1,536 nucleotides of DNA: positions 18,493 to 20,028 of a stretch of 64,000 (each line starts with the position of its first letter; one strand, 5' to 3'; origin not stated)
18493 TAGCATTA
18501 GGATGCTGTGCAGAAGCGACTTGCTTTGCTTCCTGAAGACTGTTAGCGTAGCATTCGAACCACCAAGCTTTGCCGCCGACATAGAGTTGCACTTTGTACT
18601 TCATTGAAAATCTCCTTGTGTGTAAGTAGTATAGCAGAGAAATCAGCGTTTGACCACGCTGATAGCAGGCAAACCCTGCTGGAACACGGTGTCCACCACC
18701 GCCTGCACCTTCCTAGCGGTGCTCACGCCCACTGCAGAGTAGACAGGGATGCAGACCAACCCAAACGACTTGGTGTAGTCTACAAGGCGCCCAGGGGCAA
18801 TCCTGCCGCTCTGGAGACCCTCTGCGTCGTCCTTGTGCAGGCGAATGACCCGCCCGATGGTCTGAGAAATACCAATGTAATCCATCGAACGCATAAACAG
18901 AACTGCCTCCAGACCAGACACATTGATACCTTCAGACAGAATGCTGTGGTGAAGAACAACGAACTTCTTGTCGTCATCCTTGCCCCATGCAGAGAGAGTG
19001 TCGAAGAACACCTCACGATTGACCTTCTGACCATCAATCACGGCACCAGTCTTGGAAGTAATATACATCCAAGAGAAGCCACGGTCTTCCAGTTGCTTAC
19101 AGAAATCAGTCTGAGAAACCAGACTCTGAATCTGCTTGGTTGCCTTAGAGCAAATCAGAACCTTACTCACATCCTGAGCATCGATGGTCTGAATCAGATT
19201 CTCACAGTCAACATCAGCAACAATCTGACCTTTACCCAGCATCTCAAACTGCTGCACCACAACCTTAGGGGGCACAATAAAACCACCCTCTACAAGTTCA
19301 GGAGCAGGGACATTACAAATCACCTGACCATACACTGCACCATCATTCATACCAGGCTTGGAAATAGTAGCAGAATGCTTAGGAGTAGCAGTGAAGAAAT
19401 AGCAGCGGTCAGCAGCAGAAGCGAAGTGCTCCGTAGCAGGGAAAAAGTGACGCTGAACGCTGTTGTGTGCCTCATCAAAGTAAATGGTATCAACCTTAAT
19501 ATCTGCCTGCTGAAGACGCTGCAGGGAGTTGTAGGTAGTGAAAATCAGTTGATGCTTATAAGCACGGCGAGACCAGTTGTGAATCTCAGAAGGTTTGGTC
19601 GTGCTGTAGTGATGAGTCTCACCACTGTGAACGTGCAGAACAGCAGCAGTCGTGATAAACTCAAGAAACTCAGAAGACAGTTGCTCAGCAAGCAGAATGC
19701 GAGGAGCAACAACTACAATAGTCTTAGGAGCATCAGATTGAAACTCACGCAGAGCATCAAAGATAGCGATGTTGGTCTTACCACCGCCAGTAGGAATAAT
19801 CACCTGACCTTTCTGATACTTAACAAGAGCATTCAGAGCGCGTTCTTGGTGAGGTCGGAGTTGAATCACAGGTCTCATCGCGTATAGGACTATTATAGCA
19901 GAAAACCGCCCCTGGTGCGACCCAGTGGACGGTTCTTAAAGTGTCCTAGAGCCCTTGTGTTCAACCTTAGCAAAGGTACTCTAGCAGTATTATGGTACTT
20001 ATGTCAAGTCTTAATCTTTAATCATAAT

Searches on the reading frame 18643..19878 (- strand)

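Call 55: search_protein_families(library=pfam, proteins=[window:18643-19878:-], max_evalue=0.001)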
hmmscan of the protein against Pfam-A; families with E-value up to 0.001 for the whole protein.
window:18643-19878:- (411 aa): 5 families
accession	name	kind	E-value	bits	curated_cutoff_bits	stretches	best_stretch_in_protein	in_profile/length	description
PF04851.21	ResIII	-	2.3e-18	67.1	22.5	1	5-167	2-163/164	Type III restriction enzyme, res subunit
PF00270.35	DEAD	-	6.7e-17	62.2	26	1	8-168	1-162/167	DEAD/DEAH box helicase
PF18766.7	SWI2_SNF2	-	5.4e-05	23.4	26.7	1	21-187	18-171/221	SWI2/SNF2 ATPase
PF00271.37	Helicase_C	-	0.00018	22.2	23.5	1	227-347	5-109/110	Helicase conserved C-terminal domain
PF02562.22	PhoH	-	0.00022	21.2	27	1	9-68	7-66/205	PhoH-like protein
